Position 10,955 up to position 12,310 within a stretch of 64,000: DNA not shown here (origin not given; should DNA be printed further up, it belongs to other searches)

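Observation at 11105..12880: MamK-like actin coupled to a coiled-coil protein, outside any magnetosome gene context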

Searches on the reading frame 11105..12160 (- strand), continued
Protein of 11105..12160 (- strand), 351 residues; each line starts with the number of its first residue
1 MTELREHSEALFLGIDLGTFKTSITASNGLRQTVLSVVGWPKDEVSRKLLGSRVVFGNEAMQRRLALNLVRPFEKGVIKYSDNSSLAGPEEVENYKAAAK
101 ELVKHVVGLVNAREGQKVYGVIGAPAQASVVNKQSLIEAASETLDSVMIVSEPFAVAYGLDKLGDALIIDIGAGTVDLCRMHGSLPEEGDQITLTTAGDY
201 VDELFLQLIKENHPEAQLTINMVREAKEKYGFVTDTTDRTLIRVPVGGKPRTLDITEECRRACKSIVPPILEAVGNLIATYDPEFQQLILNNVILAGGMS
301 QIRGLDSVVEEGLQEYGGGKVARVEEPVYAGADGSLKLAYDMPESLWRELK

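Call 64: search_protein_families(library=pfam, proteins=[L012:2335-3102:+, L024:2233-3138:+, L012:166-1833:+, L012:5086-5952:-, L025:5120-5875:-], max_evalue=0.001)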
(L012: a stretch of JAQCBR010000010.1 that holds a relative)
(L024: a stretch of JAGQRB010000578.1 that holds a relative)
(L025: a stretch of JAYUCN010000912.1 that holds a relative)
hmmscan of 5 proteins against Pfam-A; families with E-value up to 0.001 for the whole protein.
L012:2335-3102:+ (255 aa): 3 families
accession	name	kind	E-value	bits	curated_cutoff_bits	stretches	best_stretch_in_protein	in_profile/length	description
PF13614.12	AAA_31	-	9e-10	39.2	27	1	66-223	5-167/177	AAA domain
PF01656.29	CbiA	-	2.2e-06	28.1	25.4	1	66-239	2-87/125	CobQ/CobB/MinD/ParA nucleotide binding domain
PF10609.15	ParA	-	6.8e-06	26.1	27.1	1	63-117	4-58/246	NUBPL iron-transfer P-loop NTPase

L024:2233-3138:+ (301 aa): 3 families
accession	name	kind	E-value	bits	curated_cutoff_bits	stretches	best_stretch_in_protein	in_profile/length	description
PF13614.12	AAA_31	-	8.6e-07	29.5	27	1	120-256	14-156/177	AAA domain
PF10609.15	ParA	-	1e-05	25.5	27.1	1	109-278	5-173/246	NUBPL iron-transfer P-loop NTPase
PF01656.29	CbiA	-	0.00017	22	25.4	1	118-219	9-70/125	CobQ/CobB/MinD/ParA nucleotide binding domain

L012:166-1833:+ (555 aa): 3 families
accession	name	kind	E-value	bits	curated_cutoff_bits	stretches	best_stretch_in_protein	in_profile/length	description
PF17392.7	Urocanase_C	-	1.2e-92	309.2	23.6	1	352-545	2-195/196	Urocanase C-terminal domain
PF01175.24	Urocanase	-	6.3e-84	281.2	23.2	1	139-348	1-209/209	Urocanase Rossmann-like domain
PF17391.7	Urocanase_N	-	5.1e-53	178.7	23.2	1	11-136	2-127/127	Urocanase N-terminal domain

L012:5086-5952:- (288 aa): 3 families
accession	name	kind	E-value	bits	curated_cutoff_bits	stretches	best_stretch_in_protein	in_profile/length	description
PF00702.32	Hydrolase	-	1.5e-16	61.8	26.4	1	47-240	2-191/191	haloacid dehalogenase-like hydrolase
PF13419.12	HAD_2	-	2e-16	61.1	23.8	1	49-243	1-175/178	Haloacid dehalogenase-like hydrolase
PF13242.12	Hydrolase_like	-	6.7e-11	42.4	22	1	201-256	3-57/75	HAD-hyrolase-like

L025:5120-5875:- (251 aa): 3 families
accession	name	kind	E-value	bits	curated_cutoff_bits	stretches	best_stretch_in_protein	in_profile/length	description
PF13419.12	HAD_2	-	3.2e-18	66.9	23.8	1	19-212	1-175/178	Haloacid dehalogenase-like hydrolase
PF00702.32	Hydrolase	-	4.5e-18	66.8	26.4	1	17-203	2-185/191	haloacid dehalogenase-like hydrolase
PF13242.12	Hydrolase_like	-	7.6e-10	39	22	1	170-232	3-67/75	HAD-hyrolase-like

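Call 72: search_protein_families(library=ncbifam, proteins=[L009:7-465:+, L009:466-1374:+, L009:1362-3401:+, L058:284-757:+, L058:779-1675:+, L058:1847-2992:+, L058:5337-5696:+, L010:96-1511:+, L010:1522-2019:+, L010:5031-5600:+], max_evalue=0.001)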
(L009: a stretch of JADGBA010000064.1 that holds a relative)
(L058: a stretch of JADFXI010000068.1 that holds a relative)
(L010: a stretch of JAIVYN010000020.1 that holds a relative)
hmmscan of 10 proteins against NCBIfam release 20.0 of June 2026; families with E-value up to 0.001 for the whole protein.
L009:7-465:+ (152 aa): 8 families
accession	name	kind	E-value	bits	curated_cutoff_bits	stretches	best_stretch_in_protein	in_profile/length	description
NF033616.1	CDF_MamB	equivalog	4.8e-19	68.9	350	1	1-143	143-283/284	magnetosome biogenesis CDF transporter MamB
TIGR01297.1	CDF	superfamily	3.6e-15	56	82.35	1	1-137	139-276/285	cation diffusion facilitator family transporter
NF040994.1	MamV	equivalog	1.7e-13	50.3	500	1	2-139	148-283/319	CDF transporter MamV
NF050169.1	CatEfflxFieF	equivalog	2.1e-11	43.6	420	1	2-132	143-271/282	cation efflux pump FieF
NF033615.1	CDF_MamM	equivalog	4.4e-10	39.2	350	1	1-137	147-282/290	magnetosome biogenesis CDF transporter MamM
NF052621.1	MngEfTpMntE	equivalog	4.8e-08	32.7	500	1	3-145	142-283/293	manganese efflux transporter MntE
NF007064.0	PRK09509.1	equivalog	2.9e-06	26.5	447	1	3-132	149-276/300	CDF family cation-efflux transporter FieF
NF002923.0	PRK03557.1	equivalog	0.00043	19.7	408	1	3-96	155-248/313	CDF family zinc transporter ZitB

L009:466-1374:+ (302 aa): 0 families

L009:1362-3401:+ (679 aa): 15 families
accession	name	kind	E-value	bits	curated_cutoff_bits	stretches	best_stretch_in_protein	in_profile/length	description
TIGR00437.1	feoB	equivalog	1.5e-98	331.1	315.65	1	20-614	1-592/594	ferrous iron transport protein B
NF007105.0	PRK09554.1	equivalog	8.4e-65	219.3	683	1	14-533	4-528/772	Fe(2+) transporter permease subunit FeoB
TIGR03594.1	GTPase_EngA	equivalog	1.1e-10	41.2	306.7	1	15-169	2-156/432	ribosome biogenesis GTPase Der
TIGR00231.1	small_GTP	domain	2.1e-10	40.6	42.5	1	12-163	2-156/164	GTP-binding protein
TIGR00436.1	era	equivalog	1.7e-08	34.1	116.25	1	15-170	2-160/270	GTPase Era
NF000908.1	PRK00089.1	equivalog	3.2e-08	33.2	237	1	13-173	3-167/291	GTPase Era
TIGR03918.1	GTP_HydF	equivalog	6.9e-08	31.7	325.55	1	10-172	4-166/392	[FeFe] hydrogenase H-cluster maturation GTPase HydF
TIGR03156.1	GTP_HflX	equivalog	5.1e-07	28.9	216.75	1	10-169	186-347/351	GTPase HflX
NF007171.0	PRK09602.1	subfamily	1.8e-05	23.8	387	1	14-51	3-40/397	YchF-related putative GTPase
TIGR02729.1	Obg_CgtA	equivalog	2e-05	23.8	280.25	1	15-70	159-215/329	Obg family GTPase CgtA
NF003255.0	PRK04213.1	equivalog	6e-05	22.4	164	1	10-72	6-64/204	GTP-binding protein EngB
NF002828.0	PRK03003.1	equivalog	0.00011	20.9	631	1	10-172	210-382/477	ribosome biogenesis GTPase Der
TIGR00092.1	TIGR00092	equivalog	0.00075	18.7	279.2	0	15-57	4-47/368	redox-regulated ATPase YchF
NF008955.0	PRK12297.1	equivalog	0.00075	18.5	406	0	15-69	161-216/429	GTPase ObgE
NF008956.1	PRK12299.1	equivalog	0.00089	18.3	300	0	15-70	160-216/327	GTPase ObgE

L058:284-757:+ (157 aa): 0 families

L058:779-1675:+ (298 aa): 28 families (the best 25 are shown)
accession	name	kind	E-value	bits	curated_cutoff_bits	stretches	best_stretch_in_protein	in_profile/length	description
TIGR01969.1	minD_arch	subfamily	2.3e-30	105.6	201.75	2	5-152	2-146/251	cell division ATPase MinD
TIGR01968.1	minD_bact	equivalog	1.1e-21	77.3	212.9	1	4-151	2-148/261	septum site-determining protein MinD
TIGR01007.1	eps_fam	subfamily_domain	9.4e-15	54.7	108.05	1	4-138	18-149/204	polysaccharide biosynthesis tyrosine autokinase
TIGR03371.1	cellulose_yhjQ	equivalog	1.1e-14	54.6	157.85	1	4-153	2-153/246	cellulose biosynthesis protein BcsQ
NF008079.0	PRK10818.1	equivalog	3e-14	53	508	1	4-151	3-150/270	septum site-determining protein MinD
TIGR03018.1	pepcterm_TyrKin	hypoth_equivalog_domain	4.5e-13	49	230.65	1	4-123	36-157/207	XrtA-associated tyrosine autokinase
NF033200.1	F430_CfbC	exception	2.2e-12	46.9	402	1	4-120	1-119/260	Ni-sirohydrochlorin a,c-diamide reductive cyclase ATP-dependent reductase subunit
NF041136.1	MrpORP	equivalog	7.1e-12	45.3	450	1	3-159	5-161/365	iron-sulfur cluster carrier protein MrpORP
TIGR01287.1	nifH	equivalog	1.6e-11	44.1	394.35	1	5-74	2-72/275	nitrogenase iron protein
NF008669.0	PRK11670.1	equivalog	2.6e-11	43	348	1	3-125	107-226/369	iron-sulfur cluster carrier protein ApbC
NF047398.1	AAA_KGGVGR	domain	7e-10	39.5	90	1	4-66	3-67/190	KGGVGR-motif variant AAA ATPase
NF041546.1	ParA_partition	equivalog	8.8e-09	35.2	180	1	5-42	1-38/203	ParA family partition ATPase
NF008568.0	PRK11519.1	equivalog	2.3e-08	32.7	1068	1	4-122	527-643/720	tyrosine-protein kinase Wzc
NF009701.0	PRK13230.1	subfamily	2.4e-08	33.4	350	1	6-50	4-47/291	nitrogenase reductase-like protein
TIGR01005.1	eps_transp_fam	subfamily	8.3e-08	30.9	411.7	1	3-124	546-665/754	exopolysaccharide transport protein family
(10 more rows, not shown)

L058:1847-2992:+ (381 aa): 3 families
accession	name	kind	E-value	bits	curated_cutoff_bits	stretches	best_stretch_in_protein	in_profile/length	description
TIGR02168.1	SMC_prok_B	equivalog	0.00024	19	567.35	1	15-164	720-873/1181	chromosome segregation protein SMC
NF045487.1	ASRP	equivalog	0.00042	19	300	1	44-166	119-467/593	archaea-specific SMC-related protein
NF002572.0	PRK02224.1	equivalog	0.00064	18.1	1087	1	21-167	285-427/888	DNA double-strand break repair ATPase Rad50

L058:5337-5696:+ (119 aa): 0 families

L010:96-1511:+ (471 aa): 13 families
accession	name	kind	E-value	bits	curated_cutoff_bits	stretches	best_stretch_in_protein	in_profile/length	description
NF001961.0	PRK00733.3-6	equivalog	1.3e-165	552.5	926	1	2-468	190-670/671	sodium-translocating pyrophosphatase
NF001960.0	PRK00733.3-5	equivalog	5.5e-160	533.9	546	1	2-469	194-668/673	sodium-translocating pyrophosphatase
NF001957.0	PRK00733.3-2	equivalog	5.8e-153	510.8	945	1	2-469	181-649/651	sodium-translocating pyrophosphatase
TIGR01104.1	V_PPase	equivalog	1.6e-147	493.1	651.9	1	2-469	199-691/697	V-type H(+)-translocating pyrophosphatase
NF001954.0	PRK00733.2-2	equivalog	3.5e-146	488.7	894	1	2-469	215-718/723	sodium-translocating pyrophosphatase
NF001959.0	PRK00733.3-4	equivalog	3e-143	478.7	975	1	2-469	188-669/674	sodium-translocating pyrophosphatase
NF001955.0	PRK00733.2-4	equivalog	5.7e-139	464.7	1059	1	2-468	208-700/736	sodium-translocating pyrophosphatase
NF001958.0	PRK00733.3-3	equivalog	1.4e-133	446.7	1055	1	2-469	190-674/680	sodium-translocating pyrophosphatase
NF001953.0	PRK00733.2-1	equivalog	2.6e-128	429.3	783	1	1-468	203-696/697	sodium-translocating pyrophosphatase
NF001956.0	PRK00733.3-1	equivalog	4.7e-125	418.9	1321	1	2-467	212-691/704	sodium-translocating pyrophosphatase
NF001951.0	PRK00733.1-2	equivalog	2.7e-124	416.3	859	1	2-469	197-689/691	sodium-translocating pyrophosphatase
NF001952.0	PRK00733.1-4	equivalog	7.7e-110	368.1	912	1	2-468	214-727/782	sodium-translocating pyrophosphatase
NF001950.0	PRK00733.1-1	equivalog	6.8e-35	120.4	826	2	238-461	536-761/807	sodium-translocating pyrophosphatase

L010:1522-2019:+ (165 aa): 0 families

L010:5031-5600:+ (189 aa): 1 family
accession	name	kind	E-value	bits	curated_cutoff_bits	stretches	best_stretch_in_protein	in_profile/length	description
NF041559.1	BTH_I2691_fam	subfamily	0.00011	20.9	150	1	53-168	691-816/858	T6SS effector BTH_I2691 family protein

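Call 103: predict_structure(alignment_id=A9)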
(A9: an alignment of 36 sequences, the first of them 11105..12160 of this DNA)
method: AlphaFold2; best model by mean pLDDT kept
length: 351 residues; sequences in the alignment: 36
mean_pLDDT: 90.9   pTM: 0.87
mean pLDDT of the five models: 90.9, 90.4, 90.0, 89.8, 86.6
residues with pLDDT >= 90: 266; 70-90: 72; 50-70: 7; < 50: 6
segments of 3 or more residues with pLDDT < 50: 1-6
pLDDT, mean of each block of 10 residues (from residue 1): 53 93 95 95 95 95 95 87 75 92 94 91 88 90 92 93 92 93 87 93 97 94 93 89 93 96 96 93 90 94 95 93 92 95 88 64
secondary structure, 60 per line:
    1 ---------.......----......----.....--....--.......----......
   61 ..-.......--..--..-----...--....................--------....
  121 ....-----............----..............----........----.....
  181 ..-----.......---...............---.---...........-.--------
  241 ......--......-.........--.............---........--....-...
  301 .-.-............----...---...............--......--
elements in order: E10-16 E21-26 E31-35 E38-41 H44-50 H57-62 E67-70 H89-108 E117-124 H130-141 E146-151 H152-159 E164-171 E176-182 E191-194 H198-212 H220-230 E241-246 E249-254 H256-264 H267-279 H283-290 E293-296 H298-301 H305-316 E321-323 H327-341 H344-349

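Call 105: fold_search(model_id=the predicted structure, library=pdb)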
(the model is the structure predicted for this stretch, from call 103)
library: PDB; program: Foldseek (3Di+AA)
matches with E <= 10: 1478; with E <= 0.001: 878
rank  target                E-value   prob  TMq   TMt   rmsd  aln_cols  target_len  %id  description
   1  5ljv_A                2.3e-40  1.00  0.89  0.96   1.7       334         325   40  MamK double helical filament (released 2016-11-16)
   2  5ljw_A                2.6e-39  1.00  0.83  0.87   3.1       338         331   39  MamK non-polymerising A278D mutant bound to AMPPNP (released 2016-11-16)
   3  5ljw_B                2.8e-39  1.00  0.73  0.78   4.4       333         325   40  MamK non-polymerising A278D mutant bound to AMPPNP (released 2016-11-16)
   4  8r2n_A                6.5e-32  1.00  0.84  0.83   2.8       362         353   30  Structure of the BeeR filament (released 2025-03-05)
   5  5jyg_A                1.5e-27  1.00  0.82  0.87   3.4       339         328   39  Cryo-EM structure of the MamK filament at 6.5 A (released 2016-07-27)
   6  1jcf                  3.7e-24  1.00  0.78  0.81   3.6       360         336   24  MREB FROM THERMOTOGA MARITIMA, TRIGONAL (released 2001-09-19)
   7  9a5t_B                1.1e-23  1.00  0.80  0.83   3.3       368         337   22  Integrative model of MBL-MREB by crosslinking MS and deep learning (released 2024-09-18)
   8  1jce                  2.6e-23  1.00  0.75  0.79   3.8       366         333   24  MREB FROM THERMOTOGA MARITIMA (released 2001-09-19)
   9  1jcg                  3.1e-23  1.00  0.78  0.81   3.4       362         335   23  MREB FROM THERMOTOGA MARITIMA, AMPPNP (released 2001-09-19)
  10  9a51_A                3.7e-23  1.00  0.79  0.83   3.4       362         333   23  Integrative model of MBL-YTXH by crosslinking MS and deep learning (released 2024-09-18)
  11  2wus_A                1.8e-22  1.00  0.78  0.81   3.3       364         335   23  Bacterial actin MreB assembles in complex with cell shape protein RodZ (released 2010-06-30)
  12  4czm_A                2.7e-22  1.00  0.77  0.80   3.5       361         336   23  C. crescentus MreB, monomeric, AMPPNP (released 2014-08-13)
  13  7zpt                  5.9e-22  1.00  0.74  0.78   4.1       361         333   23  Crystal structure of MreB from Geobacillus stearothermophilus ATCC7953 (released 2023-05-10)
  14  4czi                  6.6e-22  1.00  0.76  0.84   2.9       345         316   22  C. crescentus MreB, single filament, empty (released 2014-06-11)
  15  7e1g_A                7.0e-22  1.00  0.76  0.80   3.2       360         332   20  Structure of MreB3 from Spiroplasma eriocheiris (released 2022-02-16)
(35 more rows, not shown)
